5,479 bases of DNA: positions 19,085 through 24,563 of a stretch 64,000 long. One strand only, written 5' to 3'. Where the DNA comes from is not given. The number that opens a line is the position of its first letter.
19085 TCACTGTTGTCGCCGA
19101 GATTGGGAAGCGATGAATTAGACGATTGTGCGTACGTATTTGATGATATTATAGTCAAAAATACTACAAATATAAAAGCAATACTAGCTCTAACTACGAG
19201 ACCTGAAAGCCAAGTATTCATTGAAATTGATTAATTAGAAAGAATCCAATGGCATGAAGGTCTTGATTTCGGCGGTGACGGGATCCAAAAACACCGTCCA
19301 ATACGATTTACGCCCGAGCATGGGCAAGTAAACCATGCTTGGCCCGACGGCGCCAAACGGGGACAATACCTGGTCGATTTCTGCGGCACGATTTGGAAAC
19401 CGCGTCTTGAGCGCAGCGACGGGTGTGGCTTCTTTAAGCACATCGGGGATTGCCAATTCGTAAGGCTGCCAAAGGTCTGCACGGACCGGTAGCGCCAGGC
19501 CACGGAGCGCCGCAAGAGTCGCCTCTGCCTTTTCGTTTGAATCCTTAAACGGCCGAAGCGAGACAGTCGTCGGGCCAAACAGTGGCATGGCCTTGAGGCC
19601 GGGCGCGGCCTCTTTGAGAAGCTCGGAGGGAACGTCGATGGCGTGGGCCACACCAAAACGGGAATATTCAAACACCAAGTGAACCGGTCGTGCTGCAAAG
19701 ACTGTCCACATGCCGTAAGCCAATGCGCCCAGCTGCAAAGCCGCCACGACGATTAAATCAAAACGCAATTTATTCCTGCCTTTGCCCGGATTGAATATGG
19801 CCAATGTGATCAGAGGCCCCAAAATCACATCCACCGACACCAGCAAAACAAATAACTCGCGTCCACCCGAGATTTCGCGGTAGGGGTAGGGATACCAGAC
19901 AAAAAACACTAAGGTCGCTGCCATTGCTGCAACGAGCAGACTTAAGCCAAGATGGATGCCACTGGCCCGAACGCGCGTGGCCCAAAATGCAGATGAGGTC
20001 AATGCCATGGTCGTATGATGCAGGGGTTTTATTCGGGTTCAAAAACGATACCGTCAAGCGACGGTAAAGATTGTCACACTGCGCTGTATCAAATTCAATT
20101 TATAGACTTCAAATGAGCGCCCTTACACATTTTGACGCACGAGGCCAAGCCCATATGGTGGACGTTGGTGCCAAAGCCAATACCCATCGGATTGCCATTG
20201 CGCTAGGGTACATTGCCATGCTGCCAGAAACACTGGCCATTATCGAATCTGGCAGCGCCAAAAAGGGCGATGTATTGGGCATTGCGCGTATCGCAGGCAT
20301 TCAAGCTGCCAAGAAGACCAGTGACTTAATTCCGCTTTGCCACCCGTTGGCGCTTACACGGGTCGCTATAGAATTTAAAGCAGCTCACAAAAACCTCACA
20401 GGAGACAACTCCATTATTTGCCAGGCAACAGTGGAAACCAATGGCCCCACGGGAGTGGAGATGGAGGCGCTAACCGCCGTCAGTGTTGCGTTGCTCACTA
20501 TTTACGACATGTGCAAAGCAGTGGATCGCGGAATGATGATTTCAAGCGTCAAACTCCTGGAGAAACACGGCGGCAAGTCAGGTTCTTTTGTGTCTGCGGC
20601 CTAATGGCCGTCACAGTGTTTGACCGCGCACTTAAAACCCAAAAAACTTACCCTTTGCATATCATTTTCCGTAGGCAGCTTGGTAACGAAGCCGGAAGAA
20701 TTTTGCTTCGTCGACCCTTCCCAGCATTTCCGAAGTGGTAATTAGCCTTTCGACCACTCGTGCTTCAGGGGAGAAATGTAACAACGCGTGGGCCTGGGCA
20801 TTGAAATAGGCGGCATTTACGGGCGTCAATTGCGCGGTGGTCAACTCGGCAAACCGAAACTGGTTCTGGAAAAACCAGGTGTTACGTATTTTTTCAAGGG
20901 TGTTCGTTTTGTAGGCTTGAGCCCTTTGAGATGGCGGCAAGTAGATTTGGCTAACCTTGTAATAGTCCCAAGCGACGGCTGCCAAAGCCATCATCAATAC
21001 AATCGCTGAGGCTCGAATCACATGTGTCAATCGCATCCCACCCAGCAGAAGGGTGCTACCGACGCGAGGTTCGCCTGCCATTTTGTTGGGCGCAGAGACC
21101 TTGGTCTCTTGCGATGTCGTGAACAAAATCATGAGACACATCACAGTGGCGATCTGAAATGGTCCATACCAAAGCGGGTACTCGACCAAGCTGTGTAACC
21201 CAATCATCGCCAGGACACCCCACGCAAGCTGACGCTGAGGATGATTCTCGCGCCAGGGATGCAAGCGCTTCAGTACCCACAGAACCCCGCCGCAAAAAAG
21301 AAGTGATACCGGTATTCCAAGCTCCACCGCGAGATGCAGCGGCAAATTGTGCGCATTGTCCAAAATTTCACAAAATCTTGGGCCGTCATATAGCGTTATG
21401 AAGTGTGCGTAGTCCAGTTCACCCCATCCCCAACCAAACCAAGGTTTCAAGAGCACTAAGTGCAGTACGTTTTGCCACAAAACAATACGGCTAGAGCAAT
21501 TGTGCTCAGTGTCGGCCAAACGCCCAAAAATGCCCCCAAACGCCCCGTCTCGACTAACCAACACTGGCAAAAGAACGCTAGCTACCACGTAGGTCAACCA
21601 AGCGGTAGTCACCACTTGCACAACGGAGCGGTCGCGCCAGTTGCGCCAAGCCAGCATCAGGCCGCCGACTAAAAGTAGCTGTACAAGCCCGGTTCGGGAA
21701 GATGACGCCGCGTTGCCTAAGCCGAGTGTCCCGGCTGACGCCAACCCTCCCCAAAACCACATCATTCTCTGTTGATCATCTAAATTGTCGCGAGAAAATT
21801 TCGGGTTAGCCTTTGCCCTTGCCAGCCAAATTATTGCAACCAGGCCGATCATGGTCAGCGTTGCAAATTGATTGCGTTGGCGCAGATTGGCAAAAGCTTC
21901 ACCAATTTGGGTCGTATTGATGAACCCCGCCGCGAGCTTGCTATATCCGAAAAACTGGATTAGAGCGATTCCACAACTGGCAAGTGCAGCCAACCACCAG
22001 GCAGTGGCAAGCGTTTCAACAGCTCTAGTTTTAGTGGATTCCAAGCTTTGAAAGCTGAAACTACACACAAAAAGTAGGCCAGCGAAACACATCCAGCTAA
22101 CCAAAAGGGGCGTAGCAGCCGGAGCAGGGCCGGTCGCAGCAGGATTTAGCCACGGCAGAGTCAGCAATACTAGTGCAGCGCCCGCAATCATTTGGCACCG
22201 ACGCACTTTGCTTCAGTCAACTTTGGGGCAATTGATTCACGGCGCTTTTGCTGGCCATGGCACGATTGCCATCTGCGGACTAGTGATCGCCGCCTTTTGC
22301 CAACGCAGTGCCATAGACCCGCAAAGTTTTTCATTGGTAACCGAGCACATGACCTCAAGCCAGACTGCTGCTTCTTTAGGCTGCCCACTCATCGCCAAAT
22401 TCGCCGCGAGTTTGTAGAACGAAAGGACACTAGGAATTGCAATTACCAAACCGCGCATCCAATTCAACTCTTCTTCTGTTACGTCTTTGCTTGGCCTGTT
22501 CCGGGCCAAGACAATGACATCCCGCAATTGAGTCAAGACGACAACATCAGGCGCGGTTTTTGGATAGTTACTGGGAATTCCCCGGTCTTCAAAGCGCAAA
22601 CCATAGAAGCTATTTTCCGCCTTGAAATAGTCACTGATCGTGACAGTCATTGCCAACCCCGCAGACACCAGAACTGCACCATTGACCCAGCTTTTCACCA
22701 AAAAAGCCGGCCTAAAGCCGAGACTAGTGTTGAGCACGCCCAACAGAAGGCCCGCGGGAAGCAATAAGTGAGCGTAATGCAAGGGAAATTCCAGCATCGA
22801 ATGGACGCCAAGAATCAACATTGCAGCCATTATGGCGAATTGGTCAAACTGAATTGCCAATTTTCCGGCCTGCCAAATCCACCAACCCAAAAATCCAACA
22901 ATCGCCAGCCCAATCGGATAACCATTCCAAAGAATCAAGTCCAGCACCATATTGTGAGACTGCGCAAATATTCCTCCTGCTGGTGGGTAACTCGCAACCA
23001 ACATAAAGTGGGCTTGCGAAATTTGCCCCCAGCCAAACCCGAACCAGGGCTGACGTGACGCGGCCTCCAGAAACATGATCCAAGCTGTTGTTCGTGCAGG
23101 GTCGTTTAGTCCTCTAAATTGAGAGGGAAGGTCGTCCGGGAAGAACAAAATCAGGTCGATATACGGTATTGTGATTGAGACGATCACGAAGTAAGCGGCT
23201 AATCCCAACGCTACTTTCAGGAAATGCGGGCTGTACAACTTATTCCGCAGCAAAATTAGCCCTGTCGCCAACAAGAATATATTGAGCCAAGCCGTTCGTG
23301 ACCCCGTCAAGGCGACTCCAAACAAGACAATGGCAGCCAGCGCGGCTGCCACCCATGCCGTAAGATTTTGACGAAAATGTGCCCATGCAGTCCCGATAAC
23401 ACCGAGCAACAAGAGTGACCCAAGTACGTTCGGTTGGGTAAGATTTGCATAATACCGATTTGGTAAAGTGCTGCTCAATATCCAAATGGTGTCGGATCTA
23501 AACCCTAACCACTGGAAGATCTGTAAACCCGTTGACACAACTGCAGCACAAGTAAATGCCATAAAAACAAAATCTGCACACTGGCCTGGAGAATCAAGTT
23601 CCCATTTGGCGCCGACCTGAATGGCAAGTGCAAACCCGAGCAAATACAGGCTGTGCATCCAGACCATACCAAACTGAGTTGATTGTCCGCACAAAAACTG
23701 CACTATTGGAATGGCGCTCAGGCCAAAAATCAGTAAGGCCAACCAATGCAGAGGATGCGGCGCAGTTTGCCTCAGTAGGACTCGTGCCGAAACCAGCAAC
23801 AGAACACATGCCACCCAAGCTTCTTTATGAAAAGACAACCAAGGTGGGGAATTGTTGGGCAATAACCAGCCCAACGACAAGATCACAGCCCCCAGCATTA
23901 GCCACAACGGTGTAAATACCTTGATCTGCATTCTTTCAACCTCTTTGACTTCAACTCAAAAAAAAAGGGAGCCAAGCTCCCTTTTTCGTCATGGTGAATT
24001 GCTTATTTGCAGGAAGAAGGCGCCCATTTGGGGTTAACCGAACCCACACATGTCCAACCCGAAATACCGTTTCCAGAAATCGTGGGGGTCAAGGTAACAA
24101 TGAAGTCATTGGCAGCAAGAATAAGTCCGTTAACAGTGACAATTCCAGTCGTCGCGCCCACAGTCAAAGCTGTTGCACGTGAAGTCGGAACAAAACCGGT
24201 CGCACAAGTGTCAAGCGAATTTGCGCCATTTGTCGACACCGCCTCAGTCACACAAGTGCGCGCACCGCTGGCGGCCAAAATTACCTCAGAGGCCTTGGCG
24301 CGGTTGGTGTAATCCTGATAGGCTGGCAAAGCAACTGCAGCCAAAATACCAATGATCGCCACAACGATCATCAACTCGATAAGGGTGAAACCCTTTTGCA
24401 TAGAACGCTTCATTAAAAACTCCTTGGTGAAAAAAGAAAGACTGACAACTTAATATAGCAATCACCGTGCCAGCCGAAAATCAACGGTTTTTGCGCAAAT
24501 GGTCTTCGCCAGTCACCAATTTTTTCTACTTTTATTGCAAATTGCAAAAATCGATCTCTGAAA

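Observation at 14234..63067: Family of about 42-bp AT-rich repeats (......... ... WWWGCTA ... short palindrome), seven copies, confined to 3' ends of genes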

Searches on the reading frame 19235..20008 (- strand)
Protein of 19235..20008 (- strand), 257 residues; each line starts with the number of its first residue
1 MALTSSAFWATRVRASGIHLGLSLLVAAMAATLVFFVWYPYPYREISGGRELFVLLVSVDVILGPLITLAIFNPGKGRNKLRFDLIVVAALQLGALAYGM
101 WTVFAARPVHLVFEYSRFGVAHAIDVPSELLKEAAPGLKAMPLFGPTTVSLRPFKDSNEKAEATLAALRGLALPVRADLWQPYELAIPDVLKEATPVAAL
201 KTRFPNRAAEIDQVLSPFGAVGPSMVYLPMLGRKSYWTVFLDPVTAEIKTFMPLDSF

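Call 8: search_protein_families(library=ncbifam, proteins=[window:19235-20008:-], max_evalue=0.00001)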
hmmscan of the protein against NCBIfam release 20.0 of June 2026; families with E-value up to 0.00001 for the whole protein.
window:19235-20008:- (257 aa): 1 family
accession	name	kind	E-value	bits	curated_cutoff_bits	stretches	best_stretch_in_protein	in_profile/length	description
NF041437.1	TfpZ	superfamily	8.7e-68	228.5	200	1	12-257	1-240/240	TfpX/TfpZ family type IV pilin accessory protein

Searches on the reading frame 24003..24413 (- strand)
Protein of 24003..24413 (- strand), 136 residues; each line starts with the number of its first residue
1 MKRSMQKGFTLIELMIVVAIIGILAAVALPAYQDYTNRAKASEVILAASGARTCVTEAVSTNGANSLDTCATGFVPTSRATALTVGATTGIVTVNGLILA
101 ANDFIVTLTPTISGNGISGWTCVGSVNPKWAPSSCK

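Call 91: search_protein_families(library=pfam, proteins=[window:24003-24413:-], max_evalue=0.00001)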
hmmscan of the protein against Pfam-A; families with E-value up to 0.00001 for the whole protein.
window:24003-24413:- (136 aa): 2 families
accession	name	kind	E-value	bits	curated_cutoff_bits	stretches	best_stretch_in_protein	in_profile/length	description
PF07963.17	N_methyl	-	1.3e-10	40.8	21.2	1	3-29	1-27/27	Prokaryotic N-terminal methylation motif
PF00114.24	Pilin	-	2.5e-09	38.5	22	1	38-136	2-108/108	Pilin (bacterial filament)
